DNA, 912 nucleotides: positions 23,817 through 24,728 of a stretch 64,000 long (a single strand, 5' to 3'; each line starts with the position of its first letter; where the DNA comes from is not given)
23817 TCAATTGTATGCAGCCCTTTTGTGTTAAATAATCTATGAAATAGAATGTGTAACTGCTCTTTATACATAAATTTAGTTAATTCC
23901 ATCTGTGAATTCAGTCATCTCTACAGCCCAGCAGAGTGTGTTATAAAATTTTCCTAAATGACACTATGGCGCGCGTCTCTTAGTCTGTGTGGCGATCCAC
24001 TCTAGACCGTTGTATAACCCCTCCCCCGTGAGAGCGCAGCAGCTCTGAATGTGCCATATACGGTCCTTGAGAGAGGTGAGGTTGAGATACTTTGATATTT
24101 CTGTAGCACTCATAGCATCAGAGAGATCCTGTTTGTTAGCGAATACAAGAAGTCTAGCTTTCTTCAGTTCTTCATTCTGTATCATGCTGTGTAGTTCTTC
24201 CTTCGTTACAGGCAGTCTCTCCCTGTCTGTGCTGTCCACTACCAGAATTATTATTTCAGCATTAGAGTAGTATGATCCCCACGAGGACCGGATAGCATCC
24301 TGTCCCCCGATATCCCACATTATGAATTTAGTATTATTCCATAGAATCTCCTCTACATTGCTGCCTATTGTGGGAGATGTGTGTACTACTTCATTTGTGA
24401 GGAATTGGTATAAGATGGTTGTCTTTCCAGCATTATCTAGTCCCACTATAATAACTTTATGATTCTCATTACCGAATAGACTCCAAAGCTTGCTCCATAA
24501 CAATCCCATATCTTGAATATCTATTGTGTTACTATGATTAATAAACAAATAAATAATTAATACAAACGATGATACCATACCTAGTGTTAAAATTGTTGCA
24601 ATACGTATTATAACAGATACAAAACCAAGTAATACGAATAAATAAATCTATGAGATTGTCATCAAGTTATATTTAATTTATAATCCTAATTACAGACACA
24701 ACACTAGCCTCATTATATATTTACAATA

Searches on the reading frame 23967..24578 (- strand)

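Call 68: search_protein_families(library=pfam, proteins=[window:23967-24578:-], max_evalue=0.001)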
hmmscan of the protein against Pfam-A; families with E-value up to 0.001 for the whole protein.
window:23967-24578:- (204 aa): 9 families
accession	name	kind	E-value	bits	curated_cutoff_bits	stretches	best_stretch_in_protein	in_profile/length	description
PF00025.27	Arf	-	2.4e-66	222.9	22.3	1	32-198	6-173/174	ADP-ribosylation factor family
PF08477.19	Roc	-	8.5e-16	58.7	27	1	41-151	1-119/119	Ras of Complex, Roc, domain of DAPkinase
PF00071.28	Ras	-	3.2e-13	50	21.6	1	41-158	1-119/162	Ras family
PF09439.16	SRPRB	-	3.7e-12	46.4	25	1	39-165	3-134/178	Signal recognition particle receptor beta subunit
PF00503.26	G-alpha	-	2.2e-09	37.4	48.8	1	61-153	160-264/333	G-protein alpha subunit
PF01926.29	MMR_HSR1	-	8.4e-09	36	21.9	1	41-148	1-112/113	50S ribosome-binding GTPase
PF04670.18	Gtr1_RagA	-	9.5e-08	32.2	22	1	41-162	1-133/232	Gtr1/RagA G protein conserved region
PF00009.33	GTP_EFTU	-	0.0001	22.4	26.5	0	70-192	56-179/188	Elongation factor Tu GTP binding domain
PF19993.5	DO-GTPase2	-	0.00071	19.8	27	0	43-58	4-19/226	Double-GTPase 2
